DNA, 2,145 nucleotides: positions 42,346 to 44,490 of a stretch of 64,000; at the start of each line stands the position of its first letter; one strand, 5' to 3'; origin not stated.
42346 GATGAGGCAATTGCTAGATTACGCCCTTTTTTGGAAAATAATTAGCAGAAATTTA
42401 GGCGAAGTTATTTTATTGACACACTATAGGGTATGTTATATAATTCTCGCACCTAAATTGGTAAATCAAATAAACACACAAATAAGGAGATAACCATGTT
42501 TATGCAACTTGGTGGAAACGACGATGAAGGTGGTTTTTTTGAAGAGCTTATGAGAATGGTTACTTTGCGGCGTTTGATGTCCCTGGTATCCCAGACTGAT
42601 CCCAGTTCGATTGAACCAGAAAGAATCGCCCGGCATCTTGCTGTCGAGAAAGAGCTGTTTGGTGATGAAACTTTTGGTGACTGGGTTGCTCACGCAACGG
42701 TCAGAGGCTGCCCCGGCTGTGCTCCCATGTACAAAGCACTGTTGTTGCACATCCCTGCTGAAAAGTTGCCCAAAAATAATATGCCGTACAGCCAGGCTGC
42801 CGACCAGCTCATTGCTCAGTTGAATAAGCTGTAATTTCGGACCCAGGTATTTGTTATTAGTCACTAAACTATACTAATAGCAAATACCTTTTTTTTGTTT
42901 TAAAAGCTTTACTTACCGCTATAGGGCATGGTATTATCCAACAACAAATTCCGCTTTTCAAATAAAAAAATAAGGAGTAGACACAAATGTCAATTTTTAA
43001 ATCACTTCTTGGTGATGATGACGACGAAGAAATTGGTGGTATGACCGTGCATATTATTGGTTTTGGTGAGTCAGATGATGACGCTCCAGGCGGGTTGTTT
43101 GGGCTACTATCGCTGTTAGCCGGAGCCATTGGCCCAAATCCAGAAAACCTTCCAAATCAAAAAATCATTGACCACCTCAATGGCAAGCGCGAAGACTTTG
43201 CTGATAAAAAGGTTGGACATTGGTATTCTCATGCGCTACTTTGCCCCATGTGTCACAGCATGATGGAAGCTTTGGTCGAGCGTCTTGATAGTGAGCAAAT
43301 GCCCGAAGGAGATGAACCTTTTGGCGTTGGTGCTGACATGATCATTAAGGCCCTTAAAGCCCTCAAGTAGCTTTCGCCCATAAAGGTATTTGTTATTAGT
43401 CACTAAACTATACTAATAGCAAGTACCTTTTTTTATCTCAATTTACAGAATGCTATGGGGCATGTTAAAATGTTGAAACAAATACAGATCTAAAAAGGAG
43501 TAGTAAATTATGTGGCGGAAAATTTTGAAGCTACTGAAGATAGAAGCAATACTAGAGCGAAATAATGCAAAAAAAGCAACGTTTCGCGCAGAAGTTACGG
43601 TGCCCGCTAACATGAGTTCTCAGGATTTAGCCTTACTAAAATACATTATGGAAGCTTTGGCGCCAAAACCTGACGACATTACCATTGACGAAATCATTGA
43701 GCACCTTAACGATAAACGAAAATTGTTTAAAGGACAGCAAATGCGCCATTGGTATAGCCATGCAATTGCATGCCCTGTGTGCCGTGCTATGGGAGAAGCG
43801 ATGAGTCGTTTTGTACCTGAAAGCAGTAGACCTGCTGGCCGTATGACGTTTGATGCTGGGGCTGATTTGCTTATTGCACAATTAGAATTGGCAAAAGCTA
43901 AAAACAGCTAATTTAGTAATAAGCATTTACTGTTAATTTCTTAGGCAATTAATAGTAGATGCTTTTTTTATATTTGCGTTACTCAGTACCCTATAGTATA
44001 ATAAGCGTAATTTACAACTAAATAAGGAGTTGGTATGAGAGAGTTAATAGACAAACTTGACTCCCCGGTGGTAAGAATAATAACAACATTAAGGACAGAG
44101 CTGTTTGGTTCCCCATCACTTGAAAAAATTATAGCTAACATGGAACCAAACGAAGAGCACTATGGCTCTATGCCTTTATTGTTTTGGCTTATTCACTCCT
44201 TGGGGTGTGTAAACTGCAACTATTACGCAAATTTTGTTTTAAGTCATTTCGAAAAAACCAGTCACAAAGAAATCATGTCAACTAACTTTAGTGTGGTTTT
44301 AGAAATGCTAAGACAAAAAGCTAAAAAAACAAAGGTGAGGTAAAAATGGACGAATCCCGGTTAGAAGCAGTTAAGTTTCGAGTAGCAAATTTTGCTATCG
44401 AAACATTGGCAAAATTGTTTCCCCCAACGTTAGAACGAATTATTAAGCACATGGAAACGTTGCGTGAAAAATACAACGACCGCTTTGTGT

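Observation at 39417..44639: Tandem array of seven paralogous small HxxxCxxC (ZAS/zf-HC2-like) genes, each with its own promoter and terminator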

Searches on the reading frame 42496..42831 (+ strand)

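Call 5: search_protein_families(library=pfam, proteins=[window:42496-42831:+], max_evalue=10)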
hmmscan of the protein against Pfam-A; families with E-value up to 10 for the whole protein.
window:42496-42831:+ (112 aa): 0 families

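Call 6: search_protein_families(library=ncbifam, proteins=[window:42496-42831:+], max_evalue=10)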
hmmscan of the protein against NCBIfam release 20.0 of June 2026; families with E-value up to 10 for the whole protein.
window:42496-42831:+ (112 aa): 0 families

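Call 66: search_protein_families(library=phrogs, proteins=[window:42496-42831:+], max_evalue=1)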
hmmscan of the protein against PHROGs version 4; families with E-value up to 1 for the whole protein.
window:42496-42831:+ (112 aa): 1 family
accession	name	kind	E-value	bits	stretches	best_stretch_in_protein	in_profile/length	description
phrog_7095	-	unknown function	0.35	11.6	1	63-110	37-85/176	-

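Call 67: search_protein_families(library=padloc, proteins=[window:42496-42831:+], max_evalue=1)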
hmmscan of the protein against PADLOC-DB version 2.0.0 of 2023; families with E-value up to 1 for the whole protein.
window:42496-42831:+ (112 aa): 0 families

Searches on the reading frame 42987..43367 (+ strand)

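Call 5: search_protein_families(library=pfam, proteins=[window:42987-43367:+], max_evalue=10)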
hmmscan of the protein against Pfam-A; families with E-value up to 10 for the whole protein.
window:42987-43367:+ (127 aa): 1 family
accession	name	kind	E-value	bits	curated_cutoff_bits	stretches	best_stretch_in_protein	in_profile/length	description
PF13392.12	HNH_3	-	0.051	13.6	24.8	1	55-71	15-31/46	HNH endonuclease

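Call 6: search_protein_families(library=ncbifam, proteins=[window:42987-43367:+], max_evalue=10)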
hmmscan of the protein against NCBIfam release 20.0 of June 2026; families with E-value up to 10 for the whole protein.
window:42987-43367:+ (127 aa): 0 families

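Call 66: search_protein_families(library=phrogs, proteins=[window:42987-43367:+], max_evalue=1)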
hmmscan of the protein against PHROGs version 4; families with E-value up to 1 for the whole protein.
window:42987-43367:+ (127 aa): 0 families

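Call 67: search_protein_families(library=padloc, proteins=[window:42987-43367:+], max_evalue=1)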
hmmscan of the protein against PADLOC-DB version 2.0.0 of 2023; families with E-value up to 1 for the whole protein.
window:42987-43367:+ (127 aa): 0 families

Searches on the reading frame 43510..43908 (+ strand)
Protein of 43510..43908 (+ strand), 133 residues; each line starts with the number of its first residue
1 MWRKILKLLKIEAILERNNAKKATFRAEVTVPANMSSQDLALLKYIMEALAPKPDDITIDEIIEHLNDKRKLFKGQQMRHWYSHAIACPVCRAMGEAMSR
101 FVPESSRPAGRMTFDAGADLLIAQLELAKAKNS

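Call 5: search_protein_families(library=pfam, proteins=[window:43510-43908:+], max_evalue=10)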
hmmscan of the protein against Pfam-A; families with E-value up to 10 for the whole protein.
window:43510-43908:+ (133 aa): 5 families
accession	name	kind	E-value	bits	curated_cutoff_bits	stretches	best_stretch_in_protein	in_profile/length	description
PF14263.11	DUF4354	-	0.0081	16.5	25.5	1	26-79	50-101/123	Domain of unknown function (DUF4354)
PF02082.26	Rrf2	-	0.02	15.5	30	1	50-100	65-116/132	Iron-dependent Transcriptional regulator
PF04540.18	Herpes_UL51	-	0.024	14.9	25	1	38-108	26-88/158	Herpesvirus UL51 protein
PF22278.2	DUF6958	-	0.038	14.8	27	1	42-86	24-70/90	Family of unknown function (DUF6958)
PF19648.5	DUF6151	-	0.078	13.2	27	1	52-120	60-123/188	Family of unknown function (DUF6151)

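Call 6: search_protein_families(library=ncbifam, proteins=[window:43510-43908:+], max_evalue=10)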
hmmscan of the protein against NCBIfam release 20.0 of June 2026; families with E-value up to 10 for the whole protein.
window:43510-43908:+ (133 aa): 3 families
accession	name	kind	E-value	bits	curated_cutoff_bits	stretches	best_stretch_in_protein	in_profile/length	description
TIGR00738.1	rrf2_super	superfamily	0.045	13.6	73.3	1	50-97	67-114/132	Rrf2 family transcriptional regulator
NF053569.1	CMthbtnMutMMLI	equivalog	0.1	13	180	1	18-59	9-50/103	4-carboxymethyl-4-methylbutenolide mutase MmlI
TIGR00403.1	ndhI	equivalog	0.16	11.5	302.35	1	34-87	126-179/183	NAD(P)H-quinone oxidoreductase subunit I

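Call 66: search_protein_families(library=phrogs, proteins=[window:43510-43908:+], max_evalue=1)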
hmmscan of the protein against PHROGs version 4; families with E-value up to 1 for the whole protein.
window:43510-43908:+ (133 aa): 2 families
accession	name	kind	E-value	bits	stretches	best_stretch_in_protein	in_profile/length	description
phrog_22052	-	unknown function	0.0034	18.5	1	64-93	45-74/115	-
phrog_16283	-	unknown function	0.18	12.9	1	33-66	7-38/69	-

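Call 67: search_protein_families(library=padloc, proteins=[window:43510-43908:+], max_evalue=1)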
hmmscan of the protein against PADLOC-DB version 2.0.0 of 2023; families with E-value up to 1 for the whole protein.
window:43510-43908:+ (133 aa): 0 families

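Call 85: search_dna_similar(query=window:43510-43908:+, collection=phages, mode=protein, max_evalue=1, max_rows=8)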
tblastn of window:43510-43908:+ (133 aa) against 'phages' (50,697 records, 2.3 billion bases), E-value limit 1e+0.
No match.

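Call 86: search_dna_similar(query=window:43510-43908:+, collection=plasmids, mode=protein, max_evalue=1, max_rows=8)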
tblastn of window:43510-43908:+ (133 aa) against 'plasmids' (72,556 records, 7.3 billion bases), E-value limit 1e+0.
Records with a match: 16; places in all: 16; records where one place covers at least 80% of the query: 0.
Best place of each record, by identity: <60% 16.
By first word of the organism name: Streptomyces 16.
By predicted mobility (MOB-suite, as given by PLSDB): non-mobilizable 13; mobilizable 3.
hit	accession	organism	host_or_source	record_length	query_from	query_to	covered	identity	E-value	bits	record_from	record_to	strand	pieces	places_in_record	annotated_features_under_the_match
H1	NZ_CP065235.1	Streptomyces clavuligerus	cell culture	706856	84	111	21%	50.0%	9e-1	36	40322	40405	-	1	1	hypothetical protein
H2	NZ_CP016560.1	Streptomyces clavuligerus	-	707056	84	111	21%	50.0%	9e-1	36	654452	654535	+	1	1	hypothetical protein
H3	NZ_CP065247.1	Streptomyces clavuligerus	cell culture,lab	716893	84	111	21%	50.0%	9e-1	36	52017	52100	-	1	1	hypothetical protein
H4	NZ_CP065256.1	Streptomyces clavuligerus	cell culture,lab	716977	84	111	21%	50.0%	9e-1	36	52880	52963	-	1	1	hypothetical protein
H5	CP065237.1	Streptomyces clavuligerus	cell culture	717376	84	111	21%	50.0%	9e-1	36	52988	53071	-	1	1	hypothetical protein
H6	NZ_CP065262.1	Streptomyces clavuligerus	cell culture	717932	84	111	21%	50.0%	9e-1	36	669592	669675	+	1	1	hypothetical protein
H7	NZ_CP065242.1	Streptomyces clavuligerus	cell culture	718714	84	111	21%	50.0%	9e-1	36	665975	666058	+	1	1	hypothetical protein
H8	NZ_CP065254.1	Streptomyces clavuligerus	cell culture,lab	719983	84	111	21%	50.0%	9e-1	36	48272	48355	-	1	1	hypothetical protein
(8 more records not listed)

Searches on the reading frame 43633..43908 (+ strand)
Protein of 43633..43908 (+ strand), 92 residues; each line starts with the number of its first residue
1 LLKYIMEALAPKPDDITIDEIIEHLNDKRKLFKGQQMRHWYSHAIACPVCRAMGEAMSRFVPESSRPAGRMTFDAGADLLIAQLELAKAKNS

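Call 23: predict_structure(alignment_id=A2)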
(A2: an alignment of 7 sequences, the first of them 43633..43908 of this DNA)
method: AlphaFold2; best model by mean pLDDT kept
length: 92 residues; sequences in the alignment: 7
mean_pLDDT: 94.1   pTM: 0.83
mean pLDDT of the five models: 94.1, 93.9, 93.8, 93.3, 92.8
residues with pLDDT >= 90: 80; 70-90: 6; 50-70: 6; < 50: 0
segments of 3 or more residues with pLDDT < 50: none
pLDDT, mean of each block of 10 residues (from residue 1): 70 96 98 98 96 97 97 98 97 84
secondary structure, 60 per line:
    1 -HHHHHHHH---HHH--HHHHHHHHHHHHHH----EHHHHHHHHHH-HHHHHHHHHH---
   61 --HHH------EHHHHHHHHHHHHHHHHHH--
elements in order: H2-9 H18-31 H37-46 H48-57 H73-90
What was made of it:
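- His is at the C-terminal end of helix 3, with Cys in the linker and at the N-terminus of helix 4 (call 23). The helix order is compatible with ASD helices I-IV (call 23).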

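Call 26: search_protein_representatives(alignment_id=A2)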
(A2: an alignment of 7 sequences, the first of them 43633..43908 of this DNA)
Query: 7 sequences, 87 profile positions. Proteins with E-value up to 0.001 (for the whole library): 11; up to 1e-10: 7; up to 1e-30: 0. The best 11 are listed.
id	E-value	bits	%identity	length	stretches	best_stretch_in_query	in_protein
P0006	2.9e-29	117.0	-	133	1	1-85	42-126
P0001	1.1e-28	115.1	-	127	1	1-86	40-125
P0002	4.3e-26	106.8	-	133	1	7-86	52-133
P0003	2.6e-24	101.1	-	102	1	1-86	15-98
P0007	1.5e-23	98.7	-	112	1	2-86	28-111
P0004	1.8e-23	98.4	-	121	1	2-86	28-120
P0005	7.4e-19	83.7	-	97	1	1-86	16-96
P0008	2.3e-04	37.2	-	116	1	14-85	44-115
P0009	3.1e-04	36.8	-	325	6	32-80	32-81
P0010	7.3e-04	35.6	-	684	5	9-35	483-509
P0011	8.6e-04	35.4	-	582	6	45-77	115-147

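Call 30: search_solved_structures(query=A2, max_evalue=10, show_alignments=2)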
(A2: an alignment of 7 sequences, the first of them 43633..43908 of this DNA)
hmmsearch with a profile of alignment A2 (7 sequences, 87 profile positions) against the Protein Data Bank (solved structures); distinct sequences matched with E-value up to 10: 5.
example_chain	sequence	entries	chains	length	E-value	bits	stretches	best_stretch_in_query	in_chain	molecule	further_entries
6h8e_A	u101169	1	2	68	0.96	12.7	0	22-42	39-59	Type VI secretion protein ImpA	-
9qal_A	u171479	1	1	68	2.2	11.6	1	32-52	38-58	E3 ubiquitin-protein ligase ARK2C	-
5d0m_C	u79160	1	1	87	2.4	11.5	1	31-52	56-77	RING finger protein 165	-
5ulh_C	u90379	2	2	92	3.3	11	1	31-52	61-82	E3 ubiquitin-protein ligase RNF165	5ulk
4v3k_C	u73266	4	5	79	6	10.2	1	20-53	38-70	E3 UBIQUITIN-PROTEIN LIGASE RNF38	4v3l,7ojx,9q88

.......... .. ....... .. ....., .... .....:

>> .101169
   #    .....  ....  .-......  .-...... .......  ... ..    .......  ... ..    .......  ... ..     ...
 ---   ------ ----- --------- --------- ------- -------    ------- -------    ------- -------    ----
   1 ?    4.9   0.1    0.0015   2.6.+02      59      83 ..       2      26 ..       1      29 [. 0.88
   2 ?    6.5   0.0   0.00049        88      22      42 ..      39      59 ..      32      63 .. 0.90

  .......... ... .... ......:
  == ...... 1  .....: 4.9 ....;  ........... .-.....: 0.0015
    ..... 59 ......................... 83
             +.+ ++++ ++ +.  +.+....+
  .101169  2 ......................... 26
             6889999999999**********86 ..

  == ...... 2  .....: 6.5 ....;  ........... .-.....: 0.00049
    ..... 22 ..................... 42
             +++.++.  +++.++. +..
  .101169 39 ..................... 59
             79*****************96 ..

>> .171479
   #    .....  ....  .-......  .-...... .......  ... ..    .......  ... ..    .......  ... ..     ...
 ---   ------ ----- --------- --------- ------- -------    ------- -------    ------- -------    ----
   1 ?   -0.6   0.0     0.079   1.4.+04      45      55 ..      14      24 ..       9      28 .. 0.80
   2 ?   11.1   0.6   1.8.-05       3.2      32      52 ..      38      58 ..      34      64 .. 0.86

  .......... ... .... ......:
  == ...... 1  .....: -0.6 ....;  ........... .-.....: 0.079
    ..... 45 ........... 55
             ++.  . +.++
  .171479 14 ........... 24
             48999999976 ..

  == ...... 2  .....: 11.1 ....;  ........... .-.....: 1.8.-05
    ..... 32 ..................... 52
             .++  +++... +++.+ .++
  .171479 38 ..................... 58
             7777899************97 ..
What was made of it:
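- On ZAS anti-sigma factors: The family profile against PDB sequences finds nothing (call 30).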

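Call 31: find_homologous_proteins(query=A3, max_evalue=0.1)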
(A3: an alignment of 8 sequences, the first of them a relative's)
Query A3 (8 sequences) (116 aa, profile of the alignment): 5 proteins with E <= 0.1 among 3582 candidates.
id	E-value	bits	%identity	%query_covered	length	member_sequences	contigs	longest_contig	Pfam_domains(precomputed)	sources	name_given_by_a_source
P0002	1.5e-28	117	26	47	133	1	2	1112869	-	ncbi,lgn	ncbi:MAG: hypothetical protein ACOZAO_04300 [Patescibacteria group bacterium]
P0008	3.1e-27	113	100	100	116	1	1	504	-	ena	-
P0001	3.0e-26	110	21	41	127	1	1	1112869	-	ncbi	ncbi:MAG: hypothetical protein ACOZAO_04325 [Patescibacteria group bacterium]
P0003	9.2e-24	102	27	48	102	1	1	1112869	-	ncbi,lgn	ncbi:MAG: hypothetical protein ACOZAO_04335 [Patescibacteria group bacterium]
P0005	1.9e-18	85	-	-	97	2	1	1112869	-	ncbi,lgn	ncbi:MAG: hypothetical protein ACOZAO_04340 [Patescibacteria group bacterium]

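Call 32: find_encoding_contigs(protein=P0008, flank=5000)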
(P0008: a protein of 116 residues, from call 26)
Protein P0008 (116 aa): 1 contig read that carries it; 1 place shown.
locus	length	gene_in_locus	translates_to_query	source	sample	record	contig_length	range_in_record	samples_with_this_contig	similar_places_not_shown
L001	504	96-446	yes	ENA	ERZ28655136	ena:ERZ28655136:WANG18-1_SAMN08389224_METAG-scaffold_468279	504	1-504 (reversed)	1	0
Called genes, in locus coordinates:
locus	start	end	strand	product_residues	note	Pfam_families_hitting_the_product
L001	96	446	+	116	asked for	-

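Call 43: find_related_loci(query=A5, collection=metagenome_contigs, flank=8000)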
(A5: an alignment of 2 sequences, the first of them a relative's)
Query A5 (116 aa) in metagenome_contigs; peptide patterns used: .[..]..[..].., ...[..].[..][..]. (x = any residue, [..] = any of these).
214 stretches matched a pattern, but none encodes a relative of the query by tblastn (E <= 1e-3).

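Call 44: find_related_loci(query=A4, collection=viral_contigs, flank=8000)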
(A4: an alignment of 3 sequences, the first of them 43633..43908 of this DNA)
Query A4 (92 aa) in viral_contigs; peptide patterns used: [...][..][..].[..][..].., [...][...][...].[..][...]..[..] (x = any residue, [..] = any of these).
118 stretches matched a pattern, but none encodes a relative of the query by tblastn (E <= 1e-3).

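Call 45: find_related_loci(query=A5, collection=viral_contigs, flank=8000)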
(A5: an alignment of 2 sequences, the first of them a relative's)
Query A5 (116 aa) in viral_contigs; peptide patterns used: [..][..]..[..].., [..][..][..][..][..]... (x = any residue, [..] = any of these).
62 stretches matched a pattern, but none encodes a relative of the query by tblastn (E <= 1e-3).

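Call 51: fold_search(model_id=the predicted structure, library=pdb)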
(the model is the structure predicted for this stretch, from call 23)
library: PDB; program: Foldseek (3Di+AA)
matches with E <= 10: 25; with E <= 0.001: 0
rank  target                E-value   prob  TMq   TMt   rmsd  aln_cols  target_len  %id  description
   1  5zz6_B                3.4e+00  0.16  0.43  0.24   5.3        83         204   14  Redox-sensing transcriptional repressor Rex (released 2018-11-07)
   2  5i2g_B                4.2e+00  0.04  0.20  0.04  15.5        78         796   14  1,2-propanediol Dehydration in Roseburia inulinivorans; Structural Basis for Substrate and Enantiomer Selectivity (released 2016-06-01)
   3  5xy3_h                4.7e+00  0.10  0.33  0.26   9.1        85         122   10  Large subunit of Trichomonas vaginalis ribosome (released 2017-08-30)
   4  5z7b_A                5.6e+00  0.02  0.20  0.10  15.9        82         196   15  Crystal structure of the VanR transcription factor in complex with vanillate (released 2018-08-29)
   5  3nzl                  6.6e+00  0.05  0.27  0.34  13.1        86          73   13  Crystal Structure of the N-terminal domain of DNA-binding protein SATB1 from Homo sapiens, Northeast Structural Genomics (released 2010-09-22)
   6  8sve_M                6.6e+00  0.03  0.21  0.08  12.4        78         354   10  Structure of Monomeric Interleukin-10 Grafted into and Antibody CDR (released 2024-05-22)
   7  6lg2_A                6.6e+00  0.02  0.20  0.11  15.8        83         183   14  VanR bound to Vanillate (released 2020-02-12)
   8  6lg2_B                6.6e+00  0.02  0.20  0.10  15.8        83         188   14  VanR bound to Vanillate (released 2020-02-12)
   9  4it4_A                7.0e+00  0.06  0.32  0.18  11.9        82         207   12  Crystal structure of residues 1-211 of CG17282 (released 2013-08-14)
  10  3lq7_C                7.0e+00  0.03  0.24  0.14  12.9        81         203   15  Crystal structure of glutathione s-transferase from agrobacterium tumefaciens str. c58 (released 2010-02-23)
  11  5osi_E                7.4e+00  0.04  0.30  0.13  11.8        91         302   18  Structure of retromer VPS29-VPS35C subunits complexed with RidL harpin loop (163-176) (released 2017-12-13)
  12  5khr_C                7.4e+00  0.03  0.24  0.07   9.3        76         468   18  Model of human Anaphase-promoting complex/Cyclosome complex (APC15 deletion mutant) in complex with the E2 UBE2C/UBCH1 (released 2016-08-24)
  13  5z7b_B                7.4e+00  0.02  0.20  0.10  16.0        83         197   14  Crystal structure of the VanR transcription factor in complex with vanillate (released 2018-08-29)
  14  5zyr_A                7.9e+00  0.04  0.26  0.12   8.6        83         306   16  Crystal structure of the reductase (C1) component of p-hydroxyphenylacetate 3-hydroxylase (HPAH) from Acinetobacter ba (released 2019-06-05)
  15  5m30_B                7.9e+00  0.03  0.26  0.09  12.4       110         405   14  Structure of TssK from T6SS EAEC in complex with nanobody nb18 (released 2017-06-21)
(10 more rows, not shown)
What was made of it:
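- On ZAS anti-sigma factors: Foldseek against 350,542 PDB chains gives nothing below E=3 (call 51).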

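Call 65: fold_search(model_id=the predicted structure, library=viral)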
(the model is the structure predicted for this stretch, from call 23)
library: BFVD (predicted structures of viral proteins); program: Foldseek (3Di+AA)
matches with E <= 10: 53; with E <= 0.001: 0
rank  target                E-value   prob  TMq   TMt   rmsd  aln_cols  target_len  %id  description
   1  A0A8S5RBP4            8.9e-01  0.23  0.35  0.25   9.0        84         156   20  Flagellar M-ring protein, Flagellar motor motor, switch complex, MOTOR [virus sp. ct9pU4]
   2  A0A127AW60            8.9e-01  0.13  0.26  0.21  12.2       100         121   11  Uncharacterized protein [Bacillus phage SP-15]
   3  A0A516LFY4            2.0e+00  0.08  0.27  0.11  11.2        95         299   14  (no name in the UniProt tables at hand)
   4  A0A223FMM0            2.1e+00  0.10  0.33  0.21  14.1        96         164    9  Apoptosis inhibitor [Murmansk poxvirus]
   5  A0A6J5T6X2            2.2e+00  0.08  0.24  0.17  12.7        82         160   13  Uncharacterized protein [uncultured Caudovirales phage]
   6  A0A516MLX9            2.6e+00  0.07  0.27  0.18  12.2       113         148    8  (no name in the UniProt tables at hand)
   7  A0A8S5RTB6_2          3.7e+00  0.04  0.25  0.04  10.6        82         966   18  Uncharacterized protein [Siphoviridae sp. gcode 4]
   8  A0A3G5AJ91            4.4e+00  0.14  0.43  0.43   5.0        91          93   10  Uncharacterized protein [Sylvanvirus sp.]
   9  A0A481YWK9            4.4e+00  0.07  0.23  0.14  11.3        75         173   15  Uncharacterized protein [Marseillevirus LCMAC103]
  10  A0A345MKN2            4.9e+00  0.04  0.22  0.16  13.9        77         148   12  (no name in the UniProt tables at hand)
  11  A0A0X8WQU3            5.2e+00  0.05  0.25  0.29   9.0        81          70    9  (no name in the UniProt tables at hand)
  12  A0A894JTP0            5.2e+00  0.03  0.22  0.09  14.1        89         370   17  (no name in the UniProt tables at hand)
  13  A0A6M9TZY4            5.5e+00  0.03  0.22  0.08  12.1        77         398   16  Putative ORF2 [Drosophila-associated filamentous virus]
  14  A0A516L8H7            5.8e+00  0.06  0.29  0.26  12.5        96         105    7  (no name in the UniProt tables at hand)
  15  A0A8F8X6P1            5.8e+00  0.04  0.28  0.28  13.8        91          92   11  (no name in the UniProt tables at hand)
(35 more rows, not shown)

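Call 84: find_related_loci(query=A4, collection=metagenome_contigs, flank=8000)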
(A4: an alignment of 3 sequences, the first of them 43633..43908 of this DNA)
Query A4 (92 aa) in metagenome_contigs; peptide patterns used: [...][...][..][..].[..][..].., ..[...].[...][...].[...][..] (x = any residue, [..] = any of these).
140 stretches matched a pattern; 1 encode a relative of the query (tblastn E <= 1e-3); 1 distinct loci.
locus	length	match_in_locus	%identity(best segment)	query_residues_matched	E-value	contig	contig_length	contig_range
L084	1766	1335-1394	70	39-58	3e-7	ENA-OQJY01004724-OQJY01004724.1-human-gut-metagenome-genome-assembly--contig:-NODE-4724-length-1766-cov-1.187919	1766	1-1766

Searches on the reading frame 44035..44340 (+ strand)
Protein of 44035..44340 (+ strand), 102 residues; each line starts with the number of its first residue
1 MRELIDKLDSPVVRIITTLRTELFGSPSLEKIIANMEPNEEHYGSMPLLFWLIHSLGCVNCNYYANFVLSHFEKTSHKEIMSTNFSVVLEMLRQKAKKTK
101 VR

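Call 5: search_protein_families(library=pfam, proteins=[window:44035-44340:+], max_evalue=10)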
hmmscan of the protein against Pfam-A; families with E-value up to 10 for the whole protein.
window:44035-44340:+ (102 aa): 0 families

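Call 6: search_protein_families(library=ncbifam, proteins=[window:44035-44340:+], max_evalue=10)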
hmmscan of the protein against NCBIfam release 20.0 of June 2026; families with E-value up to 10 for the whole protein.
window:44035-44340:+ (102 aa): 0 families

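Call 66: search_protein_families(library=phrogs, proteins=[window:44035-44340:+], max_evalue=1)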
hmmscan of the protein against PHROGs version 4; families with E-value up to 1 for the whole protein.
window:44035-44340:+ (102 aa): 1 family
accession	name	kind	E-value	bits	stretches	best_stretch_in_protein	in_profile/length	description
phrog_11284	-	unknown function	0.032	15.3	1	58-86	29-58/74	-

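Call 67: search_protein_families(library=padloc, proteins=[window:44035-44340:+], max_evalue=1)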
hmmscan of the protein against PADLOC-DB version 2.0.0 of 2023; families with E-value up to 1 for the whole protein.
window:44035-44340:+ (102 aa): 0 families
